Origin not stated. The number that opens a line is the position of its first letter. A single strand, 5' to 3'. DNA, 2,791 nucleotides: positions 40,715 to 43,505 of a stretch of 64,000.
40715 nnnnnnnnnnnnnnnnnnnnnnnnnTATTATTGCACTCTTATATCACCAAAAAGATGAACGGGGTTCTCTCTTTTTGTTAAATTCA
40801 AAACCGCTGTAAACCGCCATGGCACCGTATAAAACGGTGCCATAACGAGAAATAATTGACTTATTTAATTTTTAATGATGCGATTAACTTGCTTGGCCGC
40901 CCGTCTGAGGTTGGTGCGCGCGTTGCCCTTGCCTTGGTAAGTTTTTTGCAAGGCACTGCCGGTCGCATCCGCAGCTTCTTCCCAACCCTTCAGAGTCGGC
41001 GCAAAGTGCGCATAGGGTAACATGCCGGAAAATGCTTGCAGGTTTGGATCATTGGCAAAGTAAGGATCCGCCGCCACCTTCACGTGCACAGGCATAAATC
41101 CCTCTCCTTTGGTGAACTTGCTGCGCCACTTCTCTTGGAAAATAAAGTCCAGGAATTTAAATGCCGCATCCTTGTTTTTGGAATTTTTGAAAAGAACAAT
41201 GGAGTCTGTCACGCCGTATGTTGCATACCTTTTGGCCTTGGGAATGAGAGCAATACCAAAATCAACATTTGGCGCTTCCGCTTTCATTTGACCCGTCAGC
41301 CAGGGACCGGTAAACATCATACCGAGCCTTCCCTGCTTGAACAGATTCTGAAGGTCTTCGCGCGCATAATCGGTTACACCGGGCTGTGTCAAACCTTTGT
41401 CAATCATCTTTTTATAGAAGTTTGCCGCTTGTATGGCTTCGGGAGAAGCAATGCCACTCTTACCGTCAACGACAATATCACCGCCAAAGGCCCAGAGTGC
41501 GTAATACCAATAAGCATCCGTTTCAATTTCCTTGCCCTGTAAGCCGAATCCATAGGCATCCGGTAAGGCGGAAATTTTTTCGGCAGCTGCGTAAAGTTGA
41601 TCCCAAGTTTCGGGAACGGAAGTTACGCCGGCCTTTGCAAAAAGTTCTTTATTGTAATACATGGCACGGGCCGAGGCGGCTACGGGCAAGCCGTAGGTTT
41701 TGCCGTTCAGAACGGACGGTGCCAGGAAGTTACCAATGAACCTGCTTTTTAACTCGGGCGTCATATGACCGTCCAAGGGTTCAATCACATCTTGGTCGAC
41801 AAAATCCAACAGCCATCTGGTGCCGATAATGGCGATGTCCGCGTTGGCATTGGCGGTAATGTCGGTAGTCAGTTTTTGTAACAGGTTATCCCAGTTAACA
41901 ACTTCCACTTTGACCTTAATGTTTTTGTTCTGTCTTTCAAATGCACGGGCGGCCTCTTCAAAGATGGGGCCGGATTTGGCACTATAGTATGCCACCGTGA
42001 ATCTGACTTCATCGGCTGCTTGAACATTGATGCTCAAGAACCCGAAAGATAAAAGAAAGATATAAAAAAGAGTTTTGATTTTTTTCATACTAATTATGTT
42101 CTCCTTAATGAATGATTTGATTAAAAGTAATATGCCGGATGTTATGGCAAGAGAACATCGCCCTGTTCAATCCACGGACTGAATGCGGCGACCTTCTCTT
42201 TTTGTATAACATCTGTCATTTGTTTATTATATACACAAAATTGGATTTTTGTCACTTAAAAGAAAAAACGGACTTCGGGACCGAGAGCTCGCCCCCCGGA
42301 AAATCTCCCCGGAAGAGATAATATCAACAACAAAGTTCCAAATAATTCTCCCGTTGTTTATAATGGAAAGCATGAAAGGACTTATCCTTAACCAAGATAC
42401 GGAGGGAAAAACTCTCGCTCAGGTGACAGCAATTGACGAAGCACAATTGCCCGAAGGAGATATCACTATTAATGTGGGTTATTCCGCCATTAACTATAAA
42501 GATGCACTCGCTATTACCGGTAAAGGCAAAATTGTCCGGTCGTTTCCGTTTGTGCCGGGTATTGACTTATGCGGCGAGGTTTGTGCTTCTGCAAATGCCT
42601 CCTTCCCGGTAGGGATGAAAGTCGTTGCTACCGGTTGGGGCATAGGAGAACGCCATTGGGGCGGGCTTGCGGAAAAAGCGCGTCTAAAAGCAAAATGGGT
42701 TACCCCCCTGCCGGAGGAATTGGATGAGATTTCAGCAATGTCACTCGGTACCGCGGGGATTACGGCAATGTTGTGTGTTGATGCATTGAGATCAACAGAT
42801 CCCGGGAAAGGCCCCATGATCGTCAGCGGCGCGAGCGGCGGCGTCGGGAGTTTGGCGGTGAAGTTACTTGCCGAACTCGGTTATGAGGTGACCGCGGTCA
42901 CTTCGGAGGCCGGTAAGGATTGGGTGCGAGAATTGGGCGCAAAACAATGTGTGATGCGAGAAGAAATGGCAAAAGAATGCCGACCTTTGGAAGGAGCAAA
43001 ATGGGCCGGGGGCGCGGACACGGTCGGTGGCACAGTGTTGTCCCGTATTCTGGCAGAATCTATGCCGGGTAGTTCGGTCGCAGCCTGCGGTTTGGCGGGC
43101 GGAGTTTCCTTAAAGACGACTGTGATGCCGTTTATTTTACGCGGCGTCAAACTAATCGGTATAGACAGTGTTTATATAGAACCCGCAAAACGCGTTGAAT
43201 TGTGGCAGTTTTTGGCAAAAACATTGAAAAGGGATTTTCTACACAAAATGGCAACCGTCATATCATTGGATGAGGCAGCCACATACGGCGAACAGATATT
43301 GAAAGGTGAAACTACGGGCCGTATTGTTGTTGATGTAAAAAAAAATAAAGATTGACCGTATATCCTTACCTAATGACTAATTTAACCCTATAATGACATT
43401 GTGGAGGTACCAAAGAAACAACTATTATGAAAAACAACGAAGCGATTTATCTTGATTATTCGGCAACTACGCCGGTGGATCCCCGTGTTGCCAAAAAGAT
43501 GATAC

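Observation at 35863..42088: Sugar ABC uptake operon with embedded SDR dehydrogenase and an unassigned 394-aa enzyme, with no adjacent regulator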

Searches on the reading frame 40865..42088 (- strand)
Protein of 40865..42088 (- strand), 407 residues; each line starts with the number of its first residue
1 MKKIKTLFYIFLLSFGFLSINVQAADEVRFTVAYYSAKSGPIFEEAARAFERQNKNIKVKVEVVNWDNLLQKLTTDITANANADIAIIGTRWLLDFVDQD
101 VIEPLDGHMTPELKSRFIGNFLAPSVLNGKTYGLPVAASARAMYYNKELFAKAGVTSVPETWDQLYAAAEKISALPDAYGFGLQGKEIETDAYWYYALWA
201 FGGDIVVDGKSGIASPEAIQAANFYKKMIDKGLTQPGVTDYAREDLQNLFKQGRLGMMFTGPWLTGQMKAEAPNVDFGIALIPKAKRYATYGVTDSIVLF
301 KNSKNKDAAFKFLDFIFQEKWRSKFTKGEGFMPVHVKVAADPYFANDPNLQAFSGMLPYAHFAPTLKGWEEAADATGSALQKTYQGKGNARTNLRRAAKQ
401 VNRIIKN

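Call 3: search_protein_families(library=pfam, proteins=[window:40865-42088:-], max_evalue=0.01)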
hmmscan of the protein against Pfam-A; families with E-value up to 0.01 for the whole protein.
window:40865-42088:- (407 aa): 4 families
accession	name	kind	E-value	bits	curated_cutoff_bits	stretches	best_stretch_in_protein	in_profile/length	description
PF01547.30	SBP_bac_1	-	1.8e-53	183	26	1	40-320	7-304/307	Bacterial extracellular solute-binding protein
PF13416.11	SBP_bac_8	-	1.1e-41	143.9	27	1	46-351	2-278/279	Bacterial extracellular solute-binding protein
PF13531.11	SBP_bac_11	-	3.3e-07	30.7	25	1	34-327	4-223/227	Bacterial extracellular solute-binding protein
PF13343.11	SBP_bac_6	-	5.5e-07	29.8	24.6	0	82-165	3-86/245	Bacterial extracellular solute-binding protein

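Call 4: search_protein_families(library=ncbifam, proteins=[window:40865-42088:-], max_evalue=0.01)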
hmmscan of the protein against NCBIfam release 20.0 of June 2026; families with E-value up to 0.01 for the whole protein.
window:40865-42088:- (407 aa): 7 families
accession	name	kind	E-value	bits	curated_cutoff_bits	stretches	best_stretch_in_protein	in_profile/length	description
NF053763.1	ABCarbgalBndGanS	equivalog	3e-26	92.2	700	1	43-406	53-416/420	galactooligosaccharide ABC transporter substrate-binding protein GanS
NF007011.0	PRK09474.1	equivalog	9.1e-17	60.9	291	1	15-401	18-394/396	maltose/maltodextrin ABC transporter substrate-binding protein MalE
TIGR03850.1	bind_CPR_0540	equivalog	2.3e-16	59.4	299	1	27-336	33-365/437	carbohydrate ABC transporter substrate-binding protein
TIGR03851.1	chitin_NgcE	equivalog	6e-14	51.8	399.65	1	119-341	141-375/450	N-acetylglucosamine/diacetylchitobiose ABC transporter substrate-binding protein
NF008211.0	PRK10974.1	equivalog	2.5e-07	29.6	411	1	127-335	134-352/439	sn-glycerol-3-phosphate ABC transporter substrate-binding protein UgpB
TIGR04541.1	thiaminase_BcmE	equivalog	4.8e-05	22.4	175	1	10-181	10-174/381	thiamine pyridinylase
NF003196.0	PRK04168.1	equivalog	0.00092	18.2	355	0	288-325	276-309/338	tungstate ABC transporter substrate-binding protein WtpA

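Call 52: search_solved_structures(query=window:40865-42088:-, max_evalue=1e-10)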
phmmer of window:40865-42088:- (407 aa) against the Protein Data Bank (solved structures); distinct sequences matched with E-value up to 1e-10: 85 (the best 60 are shown).
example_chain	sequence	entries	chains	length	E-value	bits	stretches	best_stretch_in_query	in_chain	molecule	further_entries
5ysb_A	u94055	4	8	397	2.4e-38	135.2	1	43-406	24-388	Lin1841 protein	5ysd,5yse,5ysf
5ci5_A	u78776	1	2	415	1.4e-37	132.7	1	46-405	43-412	Extracellular solute-binding protein family 1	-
7x0i_A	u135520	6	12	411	6.4e-28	100.9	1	47-383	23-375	CbpB | CpbB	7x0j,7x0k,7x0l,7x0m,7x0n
3k01_A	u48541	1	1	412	1e-27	100.2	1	41-354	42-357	Acarbose/maltose binding protein GacH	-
3jzj_A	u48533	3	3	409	1.3e-27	99.8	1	41-354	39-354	Acarbose/maltose binding protein GacH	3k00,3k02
3uor_A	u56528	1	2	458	2.5e-27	98.9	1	25-386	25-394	ABC transporter sugar binding protein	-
8art_A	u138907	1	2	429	2.8e-27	98.8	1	38-370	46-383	Putative secreted maltose-binding protein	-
9xf5_A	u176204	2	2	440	4.8e-27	98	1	35-406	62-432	ABC transporter substrate-binding protein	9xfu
5f7v_A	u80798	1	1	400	4.1e-26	94.9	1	25-403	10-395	Lmo0181 protein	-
7bvt_A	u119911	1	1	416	2.1e-25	92.6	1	30-407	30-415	Hypothetical sugar ABC-transporter sugar binding protein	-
6dtq_A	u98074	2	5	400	3.8e-25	91.7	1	81-375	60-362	maltose-binding protein MalE3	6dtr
1elj_A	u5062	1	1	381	1e-24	90.3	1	65-373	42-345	MALTODEXTRIN-BINDING PROTEIN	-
4qrz_A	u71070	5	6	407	8.5e-24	87.3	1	47-402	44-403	ABC-TYPE SUGAR TRANSPORTER | ABC transporter, substrate binding protein (Sugar)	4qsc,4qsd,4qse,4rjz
7c0y_A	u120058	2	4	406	8.6e-24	87.3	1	121-402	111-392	Sugar ABC transporter, periplasmic sugar-binding protein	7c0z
7c0r_A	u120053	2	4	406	1.8e-23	86.2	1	121-402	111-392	Sugar ABC transporter, periplasmic sugar-binding protein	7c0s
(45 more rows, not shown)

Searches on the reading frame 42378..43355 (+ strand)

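Call 35: search_protein_families(library=ncbifam, proteins=[window:42378-43355:+], max_evalue=0.00001)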
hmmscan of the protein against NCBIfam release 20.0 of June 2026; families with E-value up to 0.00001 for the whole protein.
window:42378-43355:+ (325 aa): 10 families
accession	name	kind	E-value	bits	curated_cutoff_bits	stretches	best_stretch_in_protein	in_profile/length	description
TIGR02823.1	oxido_YhdH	subfamily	5.1e-118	393.6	297.25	1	4-320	5-324/324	acrylyl-CoA reductase family protein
NF051456.1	acrylyl_AcuI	equivalog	3.6e-114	380.9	440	1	2-321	4-325/325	acrylyl-CoA reductase (NADPH)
NF047908.1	AldhRedAhr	equivalog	7.1e-19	67.9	470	1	93-196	118-219/335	NADPH-dependent aldehyde reductase Ahr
TIGR02824.1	quinone_pig3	subfamily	1.1e-17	64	296.8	1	9-318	10-323/325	putative NAD(P)H quinone oxidoreductase, PIG3 family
NF010344.0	PRK13771.1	subfamily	2.3e-17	63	349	1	90-320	111-333/334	putative alcohol dehydrogenase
NF041172.1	AcrlCoa_red_Thmprot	equivalog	3.9e-14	52.3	500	1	95-318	116-332/334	acryloyl-CoA reductase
TIGR01751.1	crot-CoA-red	equivalog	2.2e-12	46.4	378.55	1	87-200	133-247/398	crotonyl-CoA carboxylase/reductase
NF006940.0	PRK09422.1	equivalog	7.9e-11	41.5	344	1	67-322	93-337/338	alcohol dehydrogenase AdhP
TIGR02817.1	adh_fam_1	subfamily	7.5e-08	32.2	284.05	1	94-193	95-200/336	zinc-binding alcohol dehydrogenase family protein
NF041183.1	Pks2_ls1_myc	equivalog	5.5e-07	26.8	2400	1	15-190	1421-1592/2086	sulfolipid-1 biosynthesis phthioceranic/hydroxyphthioceranic acid synthase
